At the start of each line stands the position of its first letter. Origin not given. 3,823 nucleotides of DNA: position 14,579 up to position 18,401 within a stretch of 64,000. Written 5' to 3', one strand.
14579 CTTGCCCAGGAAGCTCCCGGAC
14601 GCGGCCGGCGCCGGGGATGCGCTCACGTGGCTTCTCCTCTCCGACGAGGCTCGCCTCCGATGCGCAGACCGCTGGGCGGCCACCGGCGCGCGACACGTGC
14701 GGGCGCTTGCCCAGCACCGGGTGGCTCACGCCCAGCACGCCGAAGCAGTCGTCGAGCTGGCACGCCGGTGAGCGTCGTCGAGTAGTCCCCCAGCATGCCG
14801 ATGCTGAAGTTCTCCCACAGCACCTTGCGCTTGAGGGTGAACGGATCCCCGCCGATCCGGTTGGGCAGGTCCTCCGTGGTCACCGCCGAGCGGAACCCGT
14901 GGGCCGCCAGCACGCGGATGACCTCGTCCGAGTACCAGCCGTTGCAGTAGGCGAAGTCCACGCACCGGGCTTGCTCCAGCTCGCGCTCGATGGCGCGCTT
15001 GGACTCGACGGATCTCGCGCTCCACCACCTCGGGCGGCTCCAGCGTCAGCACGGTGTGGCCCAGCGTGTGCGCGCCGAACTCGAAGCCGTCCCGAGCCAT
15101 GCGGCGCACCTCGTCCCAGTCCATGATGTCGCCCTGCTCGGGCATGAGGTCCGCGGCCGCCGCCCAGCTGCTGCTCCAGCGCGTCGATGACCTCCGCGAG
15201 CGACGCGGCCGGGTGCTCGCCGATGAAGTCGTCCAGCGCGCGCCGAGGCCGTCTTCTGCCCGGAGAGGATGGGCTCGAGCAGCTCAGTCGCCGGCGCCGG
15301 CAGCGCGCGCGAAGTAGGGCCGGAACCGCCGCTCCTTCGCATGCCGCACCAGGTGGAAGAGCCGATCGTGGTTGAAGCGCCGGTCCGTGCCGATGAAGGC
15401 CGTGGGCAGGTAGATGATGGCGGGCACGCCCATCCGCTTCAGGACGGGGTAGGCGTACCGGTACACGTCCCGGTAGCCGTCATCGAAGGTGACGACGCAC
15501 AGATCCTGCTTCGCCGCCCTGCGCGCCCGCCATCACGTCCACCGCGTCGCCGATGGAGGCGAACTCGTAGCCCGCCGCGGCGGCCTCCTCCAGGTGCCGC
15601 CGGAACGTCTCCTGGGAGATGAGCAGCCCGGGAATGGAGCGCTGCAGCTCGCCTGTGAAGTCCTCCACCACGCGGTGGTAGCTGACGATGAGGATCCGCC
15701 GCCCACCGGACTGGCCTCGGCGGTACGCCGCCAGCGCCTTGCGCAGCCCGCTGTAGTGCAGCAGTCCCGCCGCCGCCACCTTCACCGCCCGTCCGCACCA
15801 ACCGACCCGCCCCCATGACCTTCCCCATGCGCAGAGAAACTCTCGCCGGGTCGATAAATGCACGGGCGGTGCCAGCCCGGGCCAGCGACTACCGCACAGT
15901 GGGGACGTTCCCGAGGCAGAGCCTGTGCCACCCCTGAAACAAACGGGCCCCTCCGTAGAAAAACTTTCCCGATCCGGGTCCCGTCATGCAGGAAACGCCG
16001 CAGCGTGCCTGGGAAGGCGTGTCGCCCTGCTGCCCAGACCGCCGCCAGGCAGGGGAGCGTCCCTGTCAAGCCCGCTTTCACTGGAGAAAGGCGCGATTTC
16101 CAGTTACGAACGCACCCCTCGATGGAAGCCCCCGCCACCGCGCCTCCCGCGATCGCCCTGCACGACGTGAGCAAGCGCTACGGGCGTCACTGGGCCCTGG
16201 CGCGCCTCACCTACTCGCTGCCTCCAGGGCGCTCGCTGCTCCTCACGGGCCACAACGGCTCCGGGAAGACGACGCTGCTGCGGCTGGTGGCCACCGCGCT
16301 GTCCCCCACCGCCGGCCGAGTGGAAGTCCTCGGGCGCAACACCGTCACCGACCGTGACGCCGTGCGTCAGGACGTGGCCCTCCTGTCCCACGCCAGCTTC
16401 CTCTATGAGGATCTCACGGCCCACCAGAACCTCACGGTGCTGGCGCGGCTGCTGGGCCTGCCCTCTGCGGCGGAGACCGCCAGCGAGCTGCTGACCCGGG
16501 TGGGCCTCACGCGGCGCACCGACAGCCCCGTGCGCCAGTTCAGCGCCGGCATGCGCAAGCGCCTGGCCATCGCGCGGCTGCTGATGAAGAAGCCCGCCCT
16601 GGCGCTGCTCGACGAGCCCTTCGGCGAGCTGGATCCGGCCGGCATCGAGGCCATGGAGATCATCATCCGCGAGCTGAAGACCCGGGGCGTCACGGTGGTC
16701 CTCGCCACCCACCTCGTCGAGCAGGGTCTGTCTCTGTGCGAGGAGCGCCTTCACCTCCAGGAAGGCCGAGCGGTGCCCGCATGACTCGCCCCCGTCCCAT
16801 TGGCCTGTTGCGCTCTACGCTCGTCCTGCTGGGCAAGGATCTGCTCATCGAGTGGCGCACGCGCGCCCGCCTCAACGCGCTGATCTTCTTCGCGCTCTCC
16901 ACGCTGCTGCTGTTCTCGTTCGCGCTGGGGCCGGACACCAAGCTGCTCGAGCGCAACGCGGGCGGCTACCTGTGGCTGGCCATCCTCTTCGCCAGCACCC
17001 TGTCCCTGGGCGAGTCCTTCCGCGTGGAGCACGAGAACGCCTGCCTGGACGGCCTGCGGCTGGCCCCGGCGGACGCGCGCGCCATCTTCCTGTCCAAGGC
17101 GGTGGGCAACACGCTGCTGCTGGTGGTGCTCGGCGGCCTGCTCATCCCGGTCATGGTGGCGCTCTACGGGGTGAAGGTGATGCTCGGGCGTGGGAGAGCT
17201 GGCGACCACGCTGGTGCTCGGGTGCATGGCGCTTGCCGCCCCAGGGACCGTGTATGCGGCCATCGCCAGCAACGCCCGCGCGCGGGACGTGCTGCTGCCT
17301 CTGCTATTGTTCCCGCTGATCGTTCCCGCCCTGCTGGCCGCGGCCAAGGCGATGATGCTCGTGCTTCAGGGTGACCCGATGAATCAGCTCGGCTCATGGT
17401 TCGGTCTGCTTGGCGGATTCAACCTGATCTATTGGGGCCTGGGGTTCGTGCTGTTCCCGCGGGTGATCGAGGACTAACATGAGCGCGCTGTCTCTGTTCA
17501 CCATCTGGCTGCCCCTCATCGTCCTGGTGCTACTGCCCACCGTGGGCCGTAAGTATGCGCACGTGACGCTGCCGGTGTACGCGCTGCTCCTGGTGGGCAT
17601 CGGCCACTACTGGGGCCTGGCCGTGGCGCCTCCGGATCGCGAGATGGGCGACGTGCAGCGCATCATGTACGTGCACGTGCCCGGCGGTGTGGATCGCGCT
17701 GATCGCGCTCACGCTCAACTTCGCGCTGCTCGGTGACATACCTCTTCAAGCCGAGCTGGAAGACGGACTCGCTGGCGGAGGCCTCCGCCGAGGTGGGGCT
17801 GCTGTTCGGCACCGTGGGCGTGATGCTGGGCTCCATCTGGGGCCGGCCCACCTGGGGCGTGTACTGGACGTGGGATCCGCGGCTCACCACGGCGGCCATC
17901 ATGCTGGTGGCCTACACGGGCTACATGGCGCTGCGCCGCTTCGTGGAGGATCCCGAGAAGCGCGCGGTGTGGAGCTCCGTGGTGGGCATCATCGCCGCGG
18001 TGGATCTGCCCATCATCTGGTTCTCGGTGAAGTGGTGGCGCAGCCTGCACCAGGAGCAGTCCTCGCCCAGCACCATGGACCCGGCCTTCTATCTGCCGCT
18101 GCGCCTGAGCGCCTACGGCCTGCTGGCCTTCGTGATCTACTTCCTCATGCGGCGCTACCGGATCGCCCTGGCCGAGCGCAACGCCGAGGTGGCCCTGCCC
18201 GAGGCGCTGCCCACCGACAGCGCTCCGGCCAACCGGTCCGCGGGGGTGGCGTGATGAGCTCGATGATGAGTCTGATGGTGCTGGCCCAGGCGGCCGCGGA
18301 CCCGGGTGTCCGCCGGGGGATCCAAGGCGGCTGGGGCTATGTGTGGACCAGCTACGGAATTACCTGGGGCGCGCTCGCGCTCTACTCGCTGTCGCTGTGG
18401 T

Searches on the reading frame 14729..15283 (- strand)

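Call 29: search_protein_families(library=pfam, proteins=[window:14729-15283:-], max_evalue=0.001)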
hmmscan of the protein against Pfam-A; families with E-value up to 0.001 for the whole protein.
window:14729-15283:- (185 aa): 1 family
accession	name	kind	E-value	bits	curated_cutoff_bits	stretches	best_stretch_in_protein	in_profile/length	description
PF01522.26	Polysacc_deac_1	-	2.6e-07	31.1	23.1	1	51-107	47-98/124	Polysaccharide deacetylase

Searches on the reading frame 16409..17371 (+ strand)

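Call 29: search_protein_families(library=pfam, proteins=[window:16409-17371:+], max_evalue=0.001)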
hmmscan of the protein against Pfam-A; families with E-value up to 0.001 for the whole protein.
window:16409-17371:+ (321 aa): 2 families
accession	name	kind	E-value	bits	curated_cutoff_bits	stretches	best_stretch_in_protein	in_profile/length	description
PF03379.19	CcmB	-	3e-20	73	24.9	1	139-256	3-120/215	CcmB protein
PF01061.29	ABC2_membrane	-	2.1e-05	24.6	26.9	1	138-258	4-127/211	ABC-2 type transporter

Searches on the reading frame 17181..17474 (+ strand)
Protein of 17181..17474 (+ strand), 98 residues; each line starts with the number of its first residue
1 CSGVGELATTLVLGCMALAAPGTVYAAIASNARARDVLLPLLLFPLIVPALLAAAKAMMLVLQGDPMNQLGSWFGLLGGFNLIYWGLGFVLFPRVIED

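Call 29: search_protein_families(library=pfam, proteins=[window:17181-17474:+], max_evalue=0.001)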
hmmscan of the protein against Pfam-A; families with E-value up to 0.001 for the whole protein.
window:17181-17474:+ (98 aa): 1 family
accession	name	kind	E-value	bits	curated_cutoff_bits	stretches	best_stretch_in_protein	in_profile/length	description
PF03379.19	CcmB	-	1.1e-13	51.6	24.9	1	4-82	124-199/215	CcmB protein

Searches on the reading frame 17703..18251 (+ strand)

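Call 24: search_protein_families(library=pfam, proteins=[window:17703-18251:+], max_evalue=0.001)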
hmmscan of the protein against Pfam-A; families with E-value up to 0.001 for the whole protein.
window:17703-18251:+ (183 aa): 1 family
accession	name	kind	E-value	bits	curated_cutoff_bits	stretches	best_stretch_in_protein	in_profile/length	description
PF01578.25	Cytochrom_C_asm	-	4.1e-23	82.6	29.9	1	15-116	112-212/212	Cytochrome C assembly protein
